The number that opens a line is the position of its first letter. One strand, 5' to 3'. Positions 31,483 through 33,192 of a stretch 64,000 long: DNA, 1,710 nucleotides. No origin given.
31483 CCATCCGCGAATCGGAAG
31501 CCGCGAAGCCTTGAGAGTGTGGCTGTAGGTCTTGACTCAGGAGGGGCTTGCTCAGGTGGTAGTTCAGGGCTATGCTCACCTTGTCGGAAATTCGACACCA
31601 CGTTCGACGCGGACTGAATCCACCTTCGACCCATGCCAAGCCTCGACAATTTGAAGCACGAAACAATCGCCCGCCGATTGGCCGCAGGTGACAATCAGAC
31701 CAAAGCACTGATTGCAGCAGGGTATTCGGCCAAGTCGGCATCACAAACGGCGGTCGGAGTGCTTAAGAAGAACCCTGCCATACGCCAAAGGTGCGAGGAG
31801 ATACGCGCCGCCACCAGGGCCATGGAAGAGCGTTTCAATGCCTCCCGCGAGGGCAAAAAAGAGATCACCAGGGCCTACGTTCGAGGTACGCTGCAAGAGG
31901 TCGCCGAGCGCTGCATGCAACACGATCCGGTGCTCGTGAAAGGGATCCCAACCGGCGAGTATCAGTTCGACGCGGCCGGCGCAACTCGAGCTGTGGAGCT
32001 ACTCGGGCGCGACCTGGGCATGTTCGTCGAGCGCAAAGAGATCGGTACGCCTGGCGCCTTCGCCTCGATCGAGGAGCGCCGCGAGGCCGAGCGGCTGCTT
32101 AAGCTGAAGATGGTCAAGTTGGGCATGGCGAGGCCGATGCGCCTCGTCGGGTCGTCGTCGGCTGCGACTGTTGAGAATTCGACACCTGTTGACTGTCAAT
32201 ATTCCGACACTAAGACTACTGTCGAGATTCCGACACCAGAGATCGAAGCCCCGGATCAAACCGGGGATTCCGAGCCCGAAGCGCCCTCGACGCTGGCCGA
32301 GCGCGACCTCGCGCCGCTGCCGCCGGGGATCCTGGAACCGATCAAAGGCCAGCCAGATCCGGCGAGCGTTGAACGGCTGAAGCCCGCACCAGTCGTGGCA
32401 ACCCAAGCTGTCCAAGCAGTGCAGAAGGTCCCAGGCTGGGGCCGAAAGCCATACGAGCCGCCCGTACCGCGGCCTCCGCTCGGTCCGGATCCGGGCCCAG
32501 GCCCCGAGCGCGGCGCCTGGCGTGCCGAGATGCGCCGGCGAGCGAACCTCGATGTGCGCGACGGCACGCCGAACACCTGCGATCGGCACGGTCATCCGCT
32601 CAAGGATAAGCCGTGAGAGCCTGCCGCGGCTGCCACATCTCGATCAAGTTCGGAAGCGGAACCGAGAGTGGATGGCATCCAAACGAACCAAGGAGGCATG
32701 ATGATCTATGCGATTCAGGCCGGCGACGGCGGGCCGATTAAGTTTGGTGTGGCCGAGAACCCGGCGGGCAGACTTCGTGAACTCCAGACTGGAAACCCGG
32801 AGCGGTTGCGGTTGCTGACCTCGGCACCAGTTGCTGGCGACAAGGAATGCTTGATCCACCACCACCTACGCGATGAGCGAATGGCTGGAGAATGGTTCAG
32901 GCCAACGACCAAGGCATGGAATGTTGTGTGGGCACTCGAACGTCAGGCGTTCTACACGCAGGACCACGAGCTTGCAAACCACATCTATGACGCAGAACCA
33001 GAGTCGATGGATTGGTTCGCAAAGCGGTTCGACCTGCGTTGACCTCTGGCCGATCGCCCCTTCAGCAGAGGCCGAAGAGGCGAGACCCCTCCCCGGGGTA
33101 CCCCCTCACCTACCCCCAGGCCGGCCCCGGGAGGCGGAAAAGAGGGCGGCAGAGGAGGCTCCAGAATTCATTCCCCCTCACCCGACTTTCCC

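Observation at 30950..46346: Ten-copy TGTCG-N6-CGACA palindrome set plus a stand-alone Fis-type HTH protein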

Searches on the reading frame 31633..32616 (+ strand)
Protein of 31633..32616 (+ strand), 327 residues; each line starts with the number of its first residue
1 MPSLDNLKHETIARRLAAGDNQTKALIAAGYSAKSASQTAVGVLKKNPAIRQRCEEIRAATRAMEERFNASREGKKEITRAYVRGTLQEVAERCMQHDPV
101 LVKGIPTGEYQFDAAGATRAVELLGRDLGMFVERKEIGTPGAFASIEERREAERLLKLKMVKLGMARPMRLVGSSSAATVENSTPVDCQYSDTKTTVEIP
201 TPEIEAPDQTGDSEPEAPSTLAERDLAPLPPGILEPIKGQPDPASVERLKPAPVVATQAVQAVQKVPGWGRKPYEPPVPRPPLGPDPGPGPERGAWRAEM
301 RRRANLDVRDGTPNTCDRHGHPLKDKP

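Call 8: search_protein_families(library=pfam, proteins=[window:31633-32616:+], max_evalue=0.01)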
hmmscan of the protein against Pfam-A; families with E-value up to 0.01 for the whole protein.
window:31633-32616:+ (327 aa): 1 family
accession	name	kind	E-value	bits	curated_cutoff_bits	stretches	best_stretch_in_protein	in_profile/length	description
PF03592.21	Terminase_2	-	1.4e-05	26.2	26.1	1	21-134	17-134/141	Terminase small subunit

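Call 35: search_protein_families(library=phrogs, proteins=[window:31633-32616:+], max_evalue=0.01)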
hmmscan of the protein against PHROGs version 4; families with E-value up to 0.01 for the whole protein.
window:31633-32616:+ (327 aa): 6 families
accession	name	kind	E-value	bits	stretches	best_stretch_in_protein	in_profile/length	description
phrog_51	-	head and packaging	2.3e-14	54.8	1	6-156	90-241/261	terminase small subunit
phrog_11494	-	head and packaging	2.8e-07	31.6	1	1-139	1-129/291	terminase small subunit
phrog_641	-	head and packaging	1.2e-06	30.2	1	9-77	7-74/162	terminase small subunit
phrog_17390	-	unknown function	2.4e-06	28.3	1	15-60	13-57/69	-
phrog_32222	-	unknown function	1.9e-05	25.5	1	8-70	95-155/241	-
phrog_1595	-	head and packaging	0.0052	17.9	1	8-61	7-64/164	terminase small subunit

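Call 91: find_homologous_proteins(query=window:31633-32616:+, max_evalue=0.00001)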
Query window:31633-32616:+ (327 aa): 11 proteins with E <= 0.00001 among 8000 candidates. Only proteins of 179 to 573 residues were searched: fused or split forms outside these lengths cannot appear, so this answer is no evidence that the protein stands alone or is whole; find_related_loci, which searches DNA, has no such limit.
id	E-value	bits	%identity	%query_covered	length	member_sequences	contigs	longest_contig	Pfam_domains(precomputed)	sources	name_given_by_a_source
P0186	6.5e-207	704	98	100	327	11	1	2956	-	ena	-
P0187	5.3e-160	550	78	100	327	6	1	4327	-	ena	-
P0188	1.3e-156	539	78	99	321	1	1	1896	-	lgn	-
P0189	3.8e-110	386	60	99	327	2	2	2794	-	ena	-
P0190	9.8e-80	286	54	91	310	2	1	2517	-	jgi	jgi:hypothetical protein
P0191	7.7e-69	251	58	77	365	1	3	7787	-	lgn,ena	-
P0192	4.1e-22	97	39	49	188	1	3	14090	-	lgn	-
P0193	3.1e-10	58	42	38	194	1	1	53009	-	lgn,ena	-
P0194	3.9e-9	55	37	36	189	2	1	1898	PF03592.22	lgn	-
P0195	4.1e-9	54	40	36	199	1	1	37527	-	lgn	-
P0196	2.0e-7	49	55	19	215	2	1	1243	-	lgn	-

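Call 92: find_encoding_contigs(protein=P0191, flank=10000, max_places=3)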
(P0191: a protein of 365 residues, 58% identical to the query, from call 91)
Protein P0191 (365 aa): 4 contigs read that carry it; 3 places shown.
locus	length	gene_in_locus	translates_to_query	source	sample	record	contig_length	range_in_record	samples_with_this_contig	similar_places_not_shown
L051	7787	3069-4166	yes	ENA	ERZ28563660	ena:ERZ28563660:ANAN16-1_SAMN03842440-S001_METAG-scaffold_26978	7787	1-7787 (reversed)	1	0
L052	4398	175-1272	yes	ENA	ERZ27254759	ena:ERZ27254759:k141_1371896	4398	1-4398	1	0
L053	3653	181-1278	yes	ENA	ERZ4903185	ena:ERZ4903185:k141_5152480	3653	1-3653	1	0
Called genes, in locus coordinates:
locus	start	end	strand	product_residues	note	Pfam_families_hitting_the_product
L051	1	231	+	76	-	?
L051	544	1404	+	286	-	-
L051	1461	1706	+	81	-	-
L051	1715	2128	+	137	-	-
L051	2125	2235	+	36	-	-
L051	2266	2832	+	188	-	-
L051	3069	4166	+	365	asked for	-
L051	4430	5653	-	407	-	PF17803:Cadherin_4 (faint)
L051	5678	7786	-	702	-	?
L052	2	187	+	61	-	?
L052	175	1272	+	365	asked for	-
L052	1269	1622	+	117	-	-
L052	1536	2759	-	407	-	PF17803:Cadherin_4 (faint)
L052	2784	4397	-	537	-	?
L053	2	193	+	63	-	?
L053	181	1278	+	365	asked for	-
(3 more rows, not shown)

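Call 93: find_encoding_contigs(protein=P0189, flank=10000, max_places=3)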
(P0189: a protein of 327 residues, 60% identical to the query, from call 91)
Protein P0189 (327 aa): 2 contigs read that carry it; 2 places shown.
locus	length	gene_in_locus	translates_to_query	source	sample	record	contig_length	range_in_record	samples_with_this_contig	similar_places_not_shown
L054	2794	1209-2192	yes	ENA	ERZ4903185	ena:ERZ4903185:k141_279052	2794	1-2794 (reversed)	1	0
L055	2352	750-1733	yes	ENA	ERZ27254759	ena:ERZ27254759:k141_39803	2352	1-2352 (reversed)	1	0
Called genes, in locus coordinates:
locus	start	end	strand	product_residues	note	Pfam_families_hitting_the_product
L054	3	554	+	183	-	?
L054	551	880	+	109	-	-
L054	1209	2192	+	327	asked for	-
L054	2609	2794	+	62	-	?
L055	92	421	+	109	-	-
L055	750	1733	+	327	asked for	-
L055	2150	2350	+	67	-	?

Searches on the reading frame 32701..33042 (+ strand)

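Call 8: search_protein_families(library=pfam, proteins=[window:32701-33042:+], max_evalue=0.01)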
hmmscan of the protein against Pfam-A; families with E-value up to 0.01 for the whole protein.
window:32701-33042:+ (113 aa): 2 families
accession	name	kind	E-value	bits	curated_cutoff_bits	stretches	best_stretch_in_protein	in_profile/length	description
PF13455.12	MUG113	-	1.5e-07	32.3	22.3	1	14-69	2-62/73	Meiotically up-regulated gene 113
PF10544.15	T5orf172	-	1.9e-05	25.5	20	1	2-73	3-93/101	T5orf172 domain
